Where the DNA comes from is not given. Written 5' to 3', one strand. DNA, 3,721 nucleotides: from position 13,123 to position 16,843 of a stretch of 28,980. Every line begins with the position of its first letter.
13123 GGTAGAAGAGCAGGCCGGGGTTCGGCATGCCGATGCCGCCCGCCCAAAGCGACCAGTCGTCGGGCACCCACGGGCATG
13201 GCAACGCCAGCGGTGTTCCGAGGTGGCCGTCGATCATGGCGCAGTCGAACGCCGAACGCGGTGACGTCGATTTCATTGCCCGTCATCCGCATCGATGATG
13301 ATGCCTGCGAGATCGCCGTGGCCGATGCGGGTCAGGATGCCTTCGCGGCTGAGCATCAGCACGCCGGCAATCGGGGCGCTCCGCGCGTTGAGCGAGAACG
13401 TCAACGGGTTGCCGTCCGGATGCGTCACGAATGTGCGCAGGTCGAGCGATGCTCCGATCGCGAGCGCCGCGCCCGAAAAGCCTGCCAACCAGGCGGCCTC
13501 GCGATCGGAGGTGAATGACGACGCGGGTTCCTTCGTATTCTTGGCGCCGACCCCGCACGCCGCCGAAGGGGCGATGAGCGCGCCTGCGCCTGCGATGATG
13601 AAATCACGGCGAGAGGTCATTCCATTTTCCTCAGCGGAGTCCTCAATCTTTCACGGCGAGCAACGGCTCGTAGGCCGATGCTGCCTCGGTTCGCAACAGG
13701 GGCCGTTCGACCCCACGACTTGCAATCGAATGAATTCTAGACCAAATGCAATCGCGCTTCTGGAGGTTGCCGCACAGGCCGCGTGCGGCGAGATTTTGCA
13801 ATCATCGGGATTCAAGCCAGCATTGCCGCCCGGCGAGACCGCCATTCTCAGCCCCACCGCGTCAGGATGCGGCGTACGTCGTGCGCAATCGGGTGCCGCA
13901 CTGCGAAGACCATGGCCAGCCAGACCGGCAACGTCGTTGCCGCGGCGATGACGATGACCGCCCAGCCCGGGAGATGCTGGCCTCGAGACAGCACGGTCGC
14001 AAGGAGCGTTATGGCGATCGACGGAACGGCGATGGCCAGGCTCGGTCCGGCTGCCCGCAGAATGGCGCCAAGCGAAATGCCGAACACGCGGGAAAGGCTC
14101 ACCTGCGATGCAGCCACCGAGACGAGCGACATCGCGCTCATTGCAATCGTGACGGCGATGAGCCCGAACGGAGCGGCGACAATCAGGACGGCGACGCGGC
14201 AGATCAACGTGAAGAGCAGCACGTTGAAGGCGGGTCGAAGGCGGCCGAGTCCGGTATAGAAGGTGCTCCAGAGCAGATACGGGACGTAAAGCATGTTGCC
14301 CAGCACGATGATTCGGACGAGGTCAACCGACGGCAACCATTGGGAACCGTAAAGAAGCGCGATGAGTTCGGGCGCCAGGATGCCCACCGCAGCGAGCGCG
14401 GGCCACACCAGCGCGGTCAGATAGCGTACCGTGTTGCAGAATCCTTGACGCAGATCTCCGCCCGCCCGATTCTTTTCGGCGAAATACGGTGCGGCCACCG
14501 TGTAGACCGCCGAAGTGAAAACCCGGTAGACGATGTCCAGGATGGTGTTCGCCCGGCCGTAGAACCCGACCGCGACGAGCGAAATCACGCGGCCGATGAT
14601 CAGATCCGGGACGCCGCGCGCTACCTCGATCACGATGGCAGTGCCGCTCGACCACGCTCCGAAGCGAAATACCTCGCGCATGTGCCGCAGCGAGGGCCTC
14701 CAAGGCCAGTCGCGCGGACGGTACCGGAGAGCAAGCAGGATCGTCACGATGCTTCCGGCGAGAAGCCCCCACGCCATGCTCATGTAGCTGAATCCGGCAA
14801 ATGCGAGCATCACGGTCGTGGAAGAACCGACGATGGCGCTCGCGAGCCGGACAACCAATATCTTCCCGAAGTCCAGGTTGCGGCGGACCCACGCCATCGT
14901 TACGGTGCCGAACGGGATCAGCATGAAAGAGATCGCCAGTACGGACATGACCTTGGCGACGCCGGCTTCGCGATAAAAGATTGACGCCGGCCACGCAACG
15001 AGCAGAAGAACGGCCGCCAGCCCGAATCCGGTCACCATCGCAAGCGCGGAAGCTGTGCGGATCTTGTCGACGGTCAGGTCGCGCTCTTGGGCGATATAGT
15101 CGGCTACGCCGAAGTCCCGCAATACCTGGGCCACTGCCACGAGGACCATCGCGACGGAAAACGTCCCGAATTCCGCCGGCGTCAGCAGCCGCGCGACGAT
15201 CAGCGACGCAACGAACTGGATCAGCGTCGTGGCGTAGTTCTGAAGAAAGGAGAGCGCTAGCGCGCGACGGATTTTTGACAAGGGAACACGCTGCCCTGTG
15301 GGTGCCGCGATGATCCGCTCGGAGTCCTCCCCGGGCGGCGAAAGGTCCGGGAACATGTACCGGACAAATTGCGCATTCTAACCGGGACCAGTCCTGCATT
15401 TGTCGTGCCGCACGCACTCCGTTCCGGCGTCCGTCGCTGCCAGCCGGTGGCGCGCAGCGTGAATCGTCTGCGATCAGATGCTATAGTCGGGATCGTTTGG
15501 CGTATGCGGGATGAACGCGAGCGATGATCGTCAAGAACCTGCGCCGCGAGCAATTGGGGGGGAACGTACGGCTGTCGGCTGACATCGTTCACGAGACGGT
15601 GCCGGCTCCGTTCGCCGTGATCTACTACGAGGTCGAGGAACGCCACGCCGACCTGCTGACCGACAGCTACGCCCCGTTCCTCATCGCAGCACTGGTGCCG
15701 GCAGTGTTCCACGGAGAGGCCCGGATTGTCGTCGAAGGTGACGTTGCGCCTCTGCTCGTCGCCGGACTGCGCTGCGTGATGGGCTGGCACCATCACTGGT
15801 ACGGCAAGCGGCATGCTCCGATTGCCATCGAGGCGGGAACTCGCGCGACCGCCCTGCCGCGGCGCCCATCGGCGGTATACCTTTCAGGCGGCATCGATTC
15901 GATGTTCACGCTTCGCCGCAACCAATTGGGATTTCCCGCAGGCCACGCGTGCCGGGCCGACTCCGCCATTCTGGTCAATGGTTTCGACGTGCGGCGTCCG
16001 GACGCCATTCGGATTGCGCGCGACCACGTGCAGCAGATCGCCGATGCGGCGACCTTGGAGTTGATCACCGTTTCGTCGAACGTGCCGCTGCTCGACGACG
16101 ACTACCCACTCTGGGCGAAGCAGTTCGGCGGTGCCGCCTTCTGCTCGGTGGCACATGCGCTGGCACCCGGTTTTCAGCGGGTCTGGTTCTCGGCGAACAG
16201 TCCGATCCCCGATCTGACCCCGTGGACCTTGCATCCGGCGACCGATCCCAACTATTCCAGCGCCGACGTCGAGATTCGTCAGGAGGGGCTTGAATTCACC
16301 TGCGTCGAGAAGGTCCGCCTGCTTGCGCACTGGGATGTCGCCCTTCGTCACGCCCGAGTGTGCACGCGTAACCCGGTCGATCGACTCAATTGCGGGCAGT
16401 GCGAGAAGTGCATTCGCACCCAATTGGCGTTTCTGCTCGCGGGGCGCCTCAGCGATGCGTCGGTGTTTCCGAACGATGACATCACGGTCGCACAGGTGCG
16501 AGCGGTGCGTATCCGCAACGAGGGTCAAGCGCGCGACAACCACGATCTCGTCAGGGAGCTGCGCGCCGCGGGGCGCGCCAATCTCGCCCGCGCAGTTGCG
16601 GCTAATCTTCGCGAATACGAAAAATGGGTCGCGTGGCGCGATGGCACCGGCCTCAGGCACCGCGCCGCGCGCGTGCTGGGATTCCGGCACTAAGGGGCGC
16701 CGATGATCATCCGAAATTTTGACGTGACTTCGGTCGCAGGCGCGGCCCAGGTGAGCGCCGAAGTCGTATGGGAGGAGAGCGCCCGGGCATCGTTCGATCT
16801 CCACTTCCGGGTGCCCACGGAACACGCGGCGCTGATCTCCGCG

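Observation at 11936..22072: Duplicated three-gene Tat/Ig + beta-propeller module with reciprocal loss of its two cargo genes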

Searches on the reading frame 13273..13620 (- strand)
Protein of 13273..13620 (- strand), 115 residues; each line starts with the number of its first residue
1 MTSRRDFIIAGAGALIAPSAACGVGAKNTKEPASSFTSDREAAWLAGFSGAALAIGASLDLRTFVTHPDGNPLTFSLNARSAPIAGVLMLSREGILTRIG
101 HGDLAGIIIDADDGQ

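Call 8: search_protein_families(library=pfam, proteins=[window:13273-13620:-], max_evalue=0.01)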
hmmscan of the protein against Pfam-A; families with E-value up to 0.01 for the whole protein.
window:13273-13620:- (115 aa): 0 families

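Call 26: search_protein_families(library=ncbifam, proteins=[window:13273-13620:-], max_evalue=0.01)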
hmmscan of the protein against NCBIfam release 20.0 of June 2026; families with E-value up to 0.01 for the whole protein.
window:13273-13620:- (115 aa): 0 families

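Call 34: search_protein_families(library=pfam, proteins=[window:13273-13620:-], max_evalue=10)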
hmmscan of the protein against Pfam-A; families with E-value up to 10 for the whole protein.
window:13273-13620:- (115 aa): 1 family
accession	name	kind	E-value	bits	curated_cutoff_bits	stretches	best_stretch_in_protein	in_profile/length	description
PF10399.14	UCR_Fe-S_N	-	2.4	8.1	24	1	2-22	9-29/41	Ubiquitinol-cytochrome C reductase Fe-S subunit TAT signal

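Call 35: find_homologous_proteins(query=A2, max_evalue=0.01)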
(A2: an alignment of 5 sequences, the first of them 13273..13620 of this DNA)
Query A2 (5 sequences) (115 aa, profile of the alignment): 9 proteins with E <= 0.01 among 8000 candidates.
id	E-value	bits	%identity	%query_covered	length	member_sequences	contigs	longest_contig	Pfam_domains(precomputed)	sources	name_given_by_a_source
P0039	9.5e-51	189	100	100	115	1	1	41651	-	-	-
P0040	6.4e-50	186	44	100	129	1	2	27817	-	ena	-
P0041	1.5e-49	185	49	100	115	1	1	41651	-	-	-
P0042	2.4e-48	181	43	99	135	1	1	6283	-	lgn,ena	-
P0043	2.8e-37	145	64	63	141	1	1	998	-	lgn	-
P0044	7.8e-34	134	55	99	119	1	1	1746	-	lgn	-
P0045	5.5e-31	125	47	100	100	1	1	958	-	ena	-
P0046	1.5e-28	117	62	62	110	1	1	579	-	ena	-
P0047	1.2e-27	114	62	65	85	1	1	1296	-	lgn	-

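Call 38: find_encoding_contigs(protein=P0044, flank=5000)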
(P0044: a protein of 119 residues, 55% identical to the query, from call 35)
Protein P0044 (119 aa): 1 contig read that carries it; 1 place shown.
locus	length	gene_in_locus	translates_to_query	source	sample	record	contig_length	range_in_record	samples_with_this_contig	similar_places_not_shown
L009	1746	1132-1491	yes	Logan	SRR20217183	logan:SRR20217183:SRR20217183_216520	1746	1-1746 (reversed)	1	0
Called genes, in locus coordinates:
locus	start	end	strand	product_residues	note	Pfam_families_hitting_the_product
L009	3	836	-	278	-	?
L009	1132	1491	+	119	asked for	-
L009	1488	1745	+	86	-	?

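Call 39: find_encoding_contigs(protein=P0047, flank=5000)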
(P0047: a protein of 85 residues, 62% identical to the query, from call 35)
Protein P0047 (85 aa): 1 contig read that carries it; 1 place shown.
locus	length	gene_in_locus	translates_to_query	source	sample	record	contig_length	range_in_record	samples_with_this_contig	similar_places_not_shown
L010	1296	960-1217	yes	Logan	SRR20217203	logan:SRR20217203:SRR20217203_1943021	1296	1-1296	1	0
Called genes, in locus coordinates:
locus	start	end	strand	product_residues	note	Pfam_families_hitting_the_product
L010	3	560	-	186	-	?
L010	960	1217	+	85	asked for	-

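Call 58: search_solved_structures(query=A2, max_evalue=10, show_alignments=4)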
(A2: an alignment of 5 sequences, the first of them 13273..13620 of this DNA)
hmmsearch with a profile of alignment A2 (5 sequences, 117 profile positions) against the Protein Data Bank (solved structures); distinct sequences matched with E-value up to 10: 4.
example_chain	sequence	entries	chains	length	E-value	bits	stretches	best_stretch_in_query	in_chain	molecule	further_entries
22jw_C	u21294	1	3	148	0.17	15.3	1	40-74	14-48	Extracellular globin C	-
4rxl_A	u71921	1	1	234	0.57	13.6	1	21-59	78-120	Molybdenum ABC transporter, periplasmic molybdenum-binding protein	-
1vpm_A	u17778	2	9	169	0.68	13.3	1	38-102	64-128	acyl-CoA hydrolase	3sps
9h19_S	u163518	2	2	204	6.1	10.2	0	8-45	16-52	reaction centre S sub unit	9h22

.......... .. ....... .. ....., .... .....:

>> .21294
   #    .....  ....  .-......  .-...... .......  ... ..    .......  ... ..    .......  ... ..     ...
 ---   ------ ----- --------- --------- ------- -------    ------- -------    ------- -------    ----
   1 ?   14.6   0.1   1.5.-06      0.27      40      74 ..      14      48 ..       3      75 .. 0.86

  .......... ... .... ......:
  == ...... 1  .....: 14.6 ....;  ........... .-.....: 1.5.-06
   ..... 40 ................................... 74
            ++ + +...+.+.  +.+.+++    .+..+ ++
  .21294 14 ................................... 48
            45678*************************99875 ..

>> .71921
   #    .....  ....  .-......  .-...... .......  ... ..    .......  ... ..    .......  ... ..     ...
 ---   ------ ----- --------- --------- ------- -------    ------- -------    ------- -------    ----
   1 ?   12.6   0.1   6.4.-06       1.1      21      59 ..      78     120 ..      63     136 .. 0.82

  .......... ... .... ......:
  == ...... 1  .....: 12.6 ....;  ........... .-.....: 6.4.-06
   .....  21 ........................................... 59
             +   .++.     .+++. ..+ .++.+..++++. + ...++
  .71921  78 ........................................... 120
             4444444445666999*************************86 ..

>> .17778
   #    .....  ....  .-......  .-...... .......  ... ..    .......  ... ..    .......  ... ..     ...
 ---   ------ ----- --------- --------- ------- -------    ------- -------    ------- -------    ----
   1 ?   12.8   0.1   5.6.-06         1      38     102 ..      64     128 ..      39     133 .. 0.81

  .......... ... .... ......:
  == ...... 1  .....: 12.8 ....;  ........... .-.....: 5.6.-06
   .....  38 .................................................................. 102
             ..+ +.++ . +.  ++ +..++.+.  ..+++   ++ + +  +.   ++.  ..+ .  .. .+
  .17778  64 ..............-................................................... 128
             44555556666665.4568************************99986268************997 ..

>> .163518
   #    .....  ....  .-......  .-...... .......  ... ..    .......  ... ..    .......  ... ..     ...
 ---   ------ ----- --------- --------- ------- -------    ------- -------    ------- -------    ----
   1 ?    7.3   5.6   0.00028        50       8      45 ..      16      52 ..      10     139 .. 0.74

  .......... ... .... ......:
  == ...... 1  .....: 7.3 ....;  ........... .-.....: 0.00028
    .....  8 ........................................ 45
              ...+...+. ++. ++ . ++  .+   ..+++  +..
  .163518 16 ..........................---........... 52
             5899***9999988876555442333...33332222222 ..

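Call 76: find_related_loci(query=A2, collection=metagenome_contigs, flank=6000)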
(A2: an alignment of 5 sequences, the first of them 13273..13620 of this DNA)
Query A2 (115 aa) in metagenome_contigs; peptide patterns used: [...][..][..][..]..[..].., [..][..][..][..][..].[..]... (x = any residue, [..] = any of these).
600 stretches matched a pattern (row limit reached: there are more); 2 encode a relative of the query (tblastn E <= 1e-3); 2 distinct loci.
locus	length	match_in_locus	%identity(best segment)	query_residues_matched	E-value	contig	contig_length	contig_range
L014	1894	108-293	39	55-114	1e-9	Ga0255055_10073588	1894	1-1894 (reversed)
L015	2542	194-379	37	55-114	8e-9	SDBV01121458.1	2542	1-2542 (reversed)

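Call 79: find_encoding_contigs(protein=P0045, flank=3000)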
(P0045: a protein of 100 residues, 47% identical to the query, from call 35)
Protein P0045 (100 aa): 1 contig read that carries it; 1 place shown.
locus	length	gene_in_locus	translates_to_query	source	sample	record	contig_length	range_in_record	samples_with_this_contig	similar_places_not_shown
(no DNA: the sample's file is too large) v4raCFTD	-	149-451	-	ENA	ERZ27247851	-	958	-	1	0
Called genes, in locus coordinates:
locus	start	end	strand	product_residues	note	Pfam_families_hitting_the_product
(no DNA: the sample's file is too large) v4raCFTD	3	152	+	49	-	?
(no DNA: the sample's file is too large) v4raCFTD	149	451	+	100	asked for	-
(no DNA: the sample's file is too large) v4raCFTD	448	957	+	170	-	?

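Call 80: search_protein_families(library=pfam, proteins=[L014:15-1700:+, L015:98-2053:+], max_evalue=0.01)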
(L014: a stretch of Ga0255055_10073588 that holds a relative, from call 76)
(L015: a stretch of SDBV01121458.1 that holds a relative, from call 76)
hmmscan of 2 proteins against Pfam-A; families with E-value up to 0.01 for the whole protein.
L014:15-1700:+ (561 aa): 1 family
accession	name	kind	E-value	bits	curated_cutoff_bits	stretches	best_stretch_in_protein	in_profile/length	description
PF05345.18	He_PIG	-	0.0021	18.9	24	1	21-107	5-95/96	Putative Ig domain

L015:98-2053:+ (651 aa): 0 families

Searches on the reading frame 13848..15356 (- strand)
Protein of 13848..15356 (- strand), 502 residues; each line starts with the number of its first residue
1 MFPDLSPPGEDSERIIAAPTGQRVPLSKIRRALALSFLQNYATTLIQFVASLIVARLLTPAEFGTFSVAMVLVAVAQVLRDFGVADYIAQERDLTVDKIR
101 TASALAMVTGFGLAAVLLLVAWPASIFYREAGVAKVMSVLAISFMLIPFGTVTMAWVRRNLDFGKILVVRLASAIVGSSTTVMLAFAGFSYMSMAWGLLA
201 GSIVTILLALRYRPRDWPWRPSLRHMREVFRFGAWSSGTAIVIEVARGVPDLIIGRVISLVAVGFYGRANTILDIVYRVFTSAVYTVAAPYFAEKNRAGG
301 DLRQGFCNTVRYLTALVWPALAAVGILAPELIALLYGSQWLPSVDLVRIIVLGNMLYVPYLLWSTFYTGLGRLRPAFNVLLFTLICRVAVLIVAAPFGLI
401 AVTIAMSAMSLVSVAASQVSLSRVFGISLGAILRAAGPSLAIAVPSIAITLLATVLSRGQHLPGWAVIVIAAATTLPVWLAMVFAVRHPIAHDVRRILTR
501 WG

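Call 8: search_protein_families(library=pfam, proteins=[window:13848-15356:-], max_evalue=0.01)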
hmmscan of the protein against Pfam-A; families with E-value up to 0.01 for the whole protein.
window:13848-15356:- (502 aa): 2 families
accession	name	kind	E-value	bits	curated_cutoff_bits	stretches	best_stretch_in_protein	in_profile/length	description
PF13440.11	Polysacc_synt_3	-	2.7e-61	207.8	23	1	53-344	1-292/293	Polysaccharide biosynthesis protein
PF01943.22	Polysacc_synt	-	1e-31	110.8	28.2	1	35-294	7-272/274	Polysaccharide biosynthesis protein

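Call 27: search_protein_families(library=ncbifam, proteins=[window:13848-15356:-], max_evalue=0.001)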
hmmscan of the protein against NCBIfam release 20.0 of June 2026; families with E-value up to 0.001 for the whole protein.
window:13848-15356:- (502 aa): 3 families
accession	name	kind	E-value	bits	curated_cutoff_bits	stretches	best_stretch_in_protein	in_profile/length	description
NF007773.0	PRK10459.1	equivalog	7.9e-50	170.2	273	1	44-500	22-481/492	MOP flippase family protein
NF058658.1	Oglyco_Wzx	exception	3.6e-35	121.9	720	1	31-474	12-455/478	O-glycosylation flippase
NF047674.1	TeichurnBiosyTuaB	equivalog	2.7e-34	119.1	580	1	40-456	19-439/469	teichuronic acid biosynthesis protein TuaB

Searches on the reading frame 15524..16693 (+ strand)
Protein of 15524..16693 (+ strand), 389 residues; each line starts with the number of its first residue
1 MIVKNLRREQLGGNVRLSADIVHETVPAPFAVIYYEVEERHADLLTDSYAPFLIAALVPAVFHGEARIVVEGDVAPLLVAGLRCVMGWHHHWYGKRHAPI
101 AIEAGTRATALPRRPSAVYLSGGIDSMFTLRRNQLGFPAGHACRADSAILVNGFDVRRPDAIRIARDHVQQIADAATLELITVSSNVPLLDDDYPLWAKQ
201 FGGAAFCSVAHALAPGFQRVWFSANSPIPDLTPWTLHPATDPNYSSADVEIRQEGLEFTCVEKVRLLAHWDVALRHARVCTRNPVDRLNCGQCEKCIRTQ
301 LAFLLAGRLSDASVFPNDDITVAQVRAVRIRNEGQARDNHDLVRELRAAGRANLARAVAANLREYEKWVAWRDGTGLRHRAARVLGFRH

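Call 8: search_protein_families(library=pfam, proteins=[window:15524-16693:+], max_evalue=0.01)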
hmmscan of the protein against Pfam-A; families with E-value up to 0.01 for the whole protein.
window:15524-16693:+ (389 aa): 1 family
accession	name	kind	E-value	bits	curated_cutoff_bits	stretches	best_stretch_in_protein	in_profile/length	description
PF18265.6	Nas2_N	-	0.0031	17.8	23.2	1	305-346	29-70/79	Nas2 N_terminal domain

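Call 26: search_protein_families(library=ncbifam, proteins=[window:15524-16693:+], max_evalue=0.01)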
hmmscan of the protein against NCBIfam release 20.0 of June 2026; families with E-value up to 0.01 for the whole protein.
window:15524-16693:+ (389 aa): 0 families
